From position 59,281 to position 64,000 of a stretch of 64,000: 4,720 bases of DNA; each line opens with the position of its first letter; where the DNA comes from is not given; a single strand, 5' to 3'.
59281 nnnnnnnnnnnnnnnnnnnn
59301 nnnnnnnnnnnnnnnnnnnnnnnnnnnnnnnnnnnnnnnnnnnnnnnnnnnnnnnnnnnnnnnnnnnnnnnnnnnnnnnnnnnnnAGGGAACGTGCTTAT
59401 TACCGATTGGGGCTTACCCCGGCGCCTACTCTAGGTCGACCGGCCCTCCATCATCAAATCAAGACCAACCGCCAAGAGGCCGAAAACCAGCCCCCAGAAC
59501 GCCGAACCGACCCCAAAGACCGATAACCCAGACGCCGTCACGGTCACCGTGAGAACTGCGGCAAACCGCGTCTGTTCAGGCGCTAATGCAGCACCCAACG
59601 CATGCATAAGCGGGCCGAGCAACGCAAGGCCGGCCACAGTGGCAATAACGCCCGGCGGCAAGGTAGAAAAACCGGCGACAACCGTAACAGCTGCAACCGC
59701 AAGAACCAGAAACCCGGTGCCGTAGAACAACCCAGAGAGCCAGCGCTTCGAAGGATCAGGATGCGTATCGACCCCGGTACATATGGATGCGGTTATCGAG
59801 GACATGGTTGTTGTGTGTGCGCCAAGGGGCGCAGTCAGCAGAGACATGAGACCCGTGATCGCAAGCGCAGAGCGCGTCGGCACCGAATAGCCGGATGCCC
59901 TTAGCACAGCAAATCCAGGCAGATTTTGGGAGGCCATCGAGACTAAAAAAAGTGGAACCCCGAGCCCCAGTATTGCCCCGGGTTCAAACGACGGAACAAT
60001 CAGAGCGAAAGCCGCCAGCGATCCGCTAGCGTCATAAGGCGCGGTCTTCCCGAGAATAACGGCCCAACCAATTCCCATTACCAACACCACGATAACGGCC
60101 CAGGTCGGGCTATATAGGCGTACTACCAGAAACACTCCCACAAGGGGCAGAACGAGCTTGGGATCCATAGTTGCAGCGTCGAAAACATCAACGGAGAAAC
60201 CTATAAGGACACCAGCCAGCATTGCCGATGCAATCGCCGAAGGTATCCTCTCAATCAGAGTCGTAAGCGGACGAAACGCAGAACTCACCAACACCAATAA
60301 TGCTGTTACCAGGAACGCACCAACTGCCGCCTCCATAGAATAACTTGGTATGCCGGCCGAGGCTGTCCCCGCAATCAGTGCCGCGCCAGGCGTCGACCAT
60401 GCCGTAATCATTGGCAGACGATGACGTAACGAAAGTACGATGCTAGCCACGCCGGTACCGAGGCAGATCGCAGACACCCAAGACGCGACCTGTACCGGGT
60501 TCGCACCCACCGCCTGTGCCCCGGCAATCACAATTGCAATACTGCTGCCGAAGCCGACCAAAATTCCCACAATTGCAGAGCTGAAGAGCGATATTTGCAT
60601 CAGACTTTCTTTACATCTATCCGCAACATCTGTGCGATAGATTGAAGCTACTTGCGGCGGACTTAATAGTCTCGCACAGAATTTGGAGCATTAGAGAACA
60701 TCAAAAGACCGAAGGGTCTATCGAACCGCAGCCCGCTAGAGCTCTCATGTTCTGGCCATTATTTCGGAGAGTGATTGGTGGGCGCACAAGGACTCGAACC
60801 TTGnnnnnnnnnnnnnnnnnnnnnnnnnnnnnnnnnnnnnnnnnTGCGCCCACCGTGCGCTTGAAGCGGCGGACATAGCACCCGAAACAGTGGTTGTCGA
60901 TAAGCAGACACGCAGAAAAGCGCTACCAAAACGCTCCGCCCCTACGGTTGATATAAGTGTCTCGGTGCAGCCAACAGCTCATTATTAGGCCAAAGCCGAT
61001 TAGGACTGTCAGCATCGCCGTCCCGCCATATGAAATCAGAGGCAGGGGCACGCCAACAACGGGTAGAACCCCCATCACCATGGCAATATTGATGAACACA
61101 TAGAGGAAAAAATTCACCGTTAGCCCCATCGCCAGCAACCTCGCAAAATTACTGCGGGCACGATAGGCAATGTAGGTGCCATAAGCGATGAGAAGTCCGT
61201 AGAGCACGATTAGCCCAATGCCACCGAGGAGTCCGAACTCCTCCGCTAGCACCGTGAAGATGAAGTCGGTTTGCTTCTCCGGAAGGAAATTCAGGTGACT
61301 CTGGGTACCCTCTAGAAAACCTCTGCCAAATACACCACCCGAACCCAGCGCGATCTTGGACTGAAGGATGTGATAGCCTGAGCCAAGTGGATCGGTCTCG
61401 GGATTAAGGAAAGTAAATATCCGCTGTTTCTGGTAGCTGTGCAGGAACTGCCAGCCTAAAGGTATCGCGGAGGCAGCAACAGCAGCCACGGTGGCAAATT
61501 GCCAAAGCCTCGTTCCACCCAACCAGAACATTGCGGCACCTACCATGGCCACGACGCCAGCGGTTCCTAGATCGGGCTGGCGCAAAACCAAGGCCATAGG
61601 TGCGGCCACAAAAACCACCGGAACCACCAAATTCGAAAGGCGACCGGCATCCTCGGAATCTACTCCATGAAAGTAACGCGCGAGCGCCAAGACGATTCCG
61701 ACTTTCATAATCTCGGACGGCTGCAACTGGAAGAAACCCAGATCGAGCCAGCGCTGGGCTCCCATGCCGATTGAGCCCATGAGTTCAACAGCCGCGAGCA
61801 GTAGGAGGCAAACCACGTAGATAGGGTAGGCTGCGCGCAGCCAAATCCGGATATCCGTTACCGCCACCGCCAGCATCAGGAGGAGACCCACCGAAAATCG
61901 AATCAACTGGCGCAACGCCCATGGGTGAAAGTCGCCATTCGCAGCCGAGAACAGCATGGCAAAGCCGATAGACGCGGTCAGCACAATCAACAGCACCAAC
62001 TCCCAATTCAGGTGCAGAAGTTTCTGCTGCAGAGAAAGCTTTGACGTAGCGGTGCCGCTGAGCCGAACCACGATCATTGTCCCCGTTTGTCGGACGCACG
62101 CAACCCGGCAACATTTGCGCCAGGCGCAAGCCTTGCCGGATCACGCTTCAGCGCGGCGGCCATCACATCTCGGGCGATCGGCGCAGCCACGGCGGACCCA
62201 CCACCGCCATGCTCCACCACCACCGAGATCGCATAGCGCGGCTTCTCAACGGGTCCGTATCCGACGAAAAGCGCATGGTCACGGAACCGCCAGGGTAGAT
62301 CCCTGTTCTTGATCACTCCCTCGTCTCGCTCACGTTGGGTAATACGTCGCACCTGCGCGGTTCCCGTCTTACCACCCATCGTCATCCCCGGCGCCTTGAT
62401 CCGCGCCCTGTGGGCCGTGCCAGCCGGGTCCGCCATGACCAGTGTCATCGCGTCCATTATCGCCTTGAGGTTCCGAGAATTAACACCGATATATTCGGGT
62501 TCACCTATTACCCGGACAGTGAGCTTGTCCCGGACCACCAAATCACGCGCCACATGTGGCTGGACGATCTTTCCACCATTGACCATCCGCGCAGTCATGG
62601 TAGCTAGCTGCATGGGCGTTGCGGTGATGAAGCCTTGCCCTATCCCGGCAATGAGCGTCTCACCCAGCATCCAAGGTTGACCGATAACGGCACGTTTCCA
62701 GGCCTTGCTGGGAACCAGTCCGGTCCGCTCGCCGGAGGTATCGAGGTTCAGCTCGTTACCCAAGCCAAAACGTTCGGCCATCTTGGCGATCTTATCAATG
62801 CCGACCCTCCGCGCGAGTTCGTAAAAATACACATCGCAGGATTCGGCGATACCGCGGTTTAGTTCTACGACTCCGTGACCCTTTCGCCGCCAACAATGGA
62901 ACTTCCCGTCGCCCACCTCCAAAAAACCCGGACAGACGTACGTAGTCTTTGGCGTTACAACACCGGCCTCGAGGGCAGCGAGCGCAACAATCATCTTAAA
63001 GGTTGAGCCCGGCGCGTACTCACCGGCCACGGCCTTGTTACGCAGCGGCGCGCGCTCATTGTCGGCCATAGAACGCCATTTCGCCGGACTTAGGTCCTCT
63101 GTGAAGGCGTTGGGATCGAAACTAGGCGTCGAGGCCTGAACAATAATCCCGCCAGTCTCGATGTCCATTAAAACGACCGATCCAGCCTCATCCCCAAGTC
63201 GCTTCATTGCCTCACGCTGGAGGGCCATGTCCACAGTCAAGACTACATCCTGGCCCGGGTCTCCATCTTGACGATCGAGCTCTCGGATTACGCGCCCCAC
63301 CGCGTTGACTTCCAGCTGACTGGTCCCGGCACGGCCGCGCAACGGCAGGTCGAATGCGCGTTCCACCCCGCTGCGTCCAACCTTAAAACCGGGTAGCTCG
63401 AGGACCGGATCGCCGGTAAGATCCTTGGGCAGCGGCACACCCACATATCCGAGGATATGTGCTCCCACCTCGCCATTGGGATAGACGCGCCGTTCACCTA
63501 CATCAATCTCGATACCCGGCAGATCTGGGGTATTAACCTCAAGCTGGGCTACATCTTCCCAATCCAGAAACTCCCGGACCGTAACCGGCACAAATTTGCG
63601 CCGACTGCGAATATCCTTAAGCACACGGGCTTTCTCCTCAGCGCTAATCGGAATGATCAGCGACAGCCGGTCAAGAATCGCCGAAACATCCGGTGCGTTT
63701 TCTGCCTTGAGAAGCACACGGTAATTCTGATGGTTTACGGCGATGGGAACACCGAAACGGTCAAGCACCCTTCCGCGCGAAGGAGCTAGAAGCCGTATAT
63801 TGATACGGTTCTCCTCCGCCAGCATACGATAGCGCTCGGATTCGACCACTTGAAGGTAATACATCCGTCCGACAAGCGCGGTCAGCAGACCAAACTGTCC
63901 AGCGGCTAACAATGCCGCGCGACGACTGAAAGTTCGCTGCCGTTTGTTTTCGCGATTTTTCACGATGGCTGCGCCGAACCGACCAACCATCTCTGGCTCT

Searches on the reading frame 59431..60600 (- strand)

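Call 9: search_protein_families(library=pfam, proteins=[window:59431-60600:-])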
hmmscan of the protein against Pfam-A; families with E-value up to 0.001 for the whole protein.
window:59431-60600:- (389 aa): 1 family
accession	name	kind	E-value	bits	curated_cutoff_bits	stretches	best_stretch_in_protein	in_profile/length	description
PF03594.19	BenE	-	6.1e-102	341.8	27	1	3-378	5-376/378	Benzoate membrane transport protein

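Call 51: search_protein_families(library=ncbifam, proteins=[window:59431-60600:-], max_evalue=0.00001)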
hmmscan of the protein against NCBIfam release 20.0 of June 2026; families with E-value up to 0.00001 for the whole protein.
window:59431-60600:- (389 aa): 1 family
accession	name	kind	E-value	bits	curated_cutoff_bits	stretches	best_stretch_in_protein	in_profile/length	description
TIGR00843.1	benE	subfamily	2.2e-82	277.1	203.4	1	10-377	28-391/395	benzoate/H(+) symporter BenE family transporter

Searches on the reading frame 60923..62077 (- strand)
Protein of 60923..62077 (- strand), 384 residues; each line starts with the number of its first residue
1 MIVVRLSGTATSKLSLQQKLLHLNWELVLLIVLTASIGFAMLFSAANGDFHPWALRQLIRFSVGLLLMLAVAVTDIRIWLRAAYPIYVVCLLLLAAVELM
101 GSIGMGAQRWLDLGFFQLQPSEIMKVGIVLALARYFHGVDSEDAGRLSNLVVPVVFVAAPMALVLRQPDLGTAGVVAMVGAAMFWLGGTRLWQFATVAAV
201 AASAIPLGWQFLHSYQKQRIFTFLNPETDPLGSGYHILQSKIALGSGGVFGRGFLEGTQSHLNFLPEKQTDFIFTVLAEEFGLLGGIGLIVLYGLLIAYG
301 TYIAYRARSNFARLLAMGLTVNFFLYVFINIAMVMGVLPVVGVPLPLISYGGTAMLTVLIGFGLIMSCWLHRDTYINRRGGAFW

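Call 9: search_protein_families(library=pfam, proteins=[window:60923-62077:-])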
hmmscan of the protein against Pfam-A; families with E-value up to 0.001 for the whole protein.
window:60923-62077:- (384 aa): 1 family
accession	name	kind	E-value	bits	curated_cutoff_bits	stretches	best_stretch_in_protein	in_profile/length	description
PF01098.24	FTSW_RODA_SPOVE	-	3.1e-101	339.3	26.4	1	28-368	5-350/356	Cell cycle protein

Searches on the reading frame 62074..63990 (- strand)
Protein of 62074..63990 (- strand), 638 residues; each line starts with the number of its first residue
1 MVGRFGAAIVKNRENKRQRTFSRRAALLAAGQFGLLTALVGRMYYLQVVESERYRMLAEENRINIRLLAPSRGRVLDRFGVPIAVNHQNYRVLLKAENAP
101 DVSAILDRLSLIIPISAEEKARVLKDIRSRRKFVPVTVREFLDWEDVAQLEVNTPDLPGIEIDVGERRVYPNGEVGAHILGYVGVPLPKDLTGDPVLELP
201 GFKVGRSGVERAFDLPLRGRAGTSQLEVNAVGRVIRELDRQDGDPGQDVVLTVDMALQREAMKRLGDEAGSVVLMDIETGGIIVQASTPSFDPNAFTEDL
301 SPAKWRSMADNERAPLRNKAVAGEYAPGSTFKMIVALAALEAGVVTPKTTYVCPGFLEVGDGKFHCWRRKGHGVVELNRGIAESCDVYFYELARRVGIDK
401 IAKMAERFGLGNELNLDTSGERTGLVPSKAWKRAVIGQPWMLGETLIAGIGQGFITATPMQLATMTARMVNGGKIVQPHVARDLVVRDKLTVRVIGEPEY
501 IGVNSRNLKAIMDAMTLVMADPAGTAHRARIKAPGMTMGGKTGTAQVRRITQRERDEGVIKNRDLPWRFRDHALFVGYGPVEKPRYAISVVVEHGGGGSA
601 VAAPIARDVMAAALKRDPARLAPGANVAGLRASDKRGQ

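Call 9: search_protein_families(library=pfam, proteins=[window:62074-63990:-])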
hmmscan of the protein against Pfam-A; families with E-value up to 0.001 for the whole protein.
window:62074-63990:- (638 aa): 2 families
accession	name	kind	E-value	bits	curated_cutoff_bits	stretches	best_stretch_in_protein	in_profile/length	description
PF00905.27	Transpeptidase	-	2.3e-67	227.7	22.1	1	270-610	1-298/299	Penicillin binding protein transpeptidase domain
PF03717.20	PBP_dimer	-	1e-36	127.5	24.4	1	69-238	3-179/180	Penicillin-binding Protein dimerisation domain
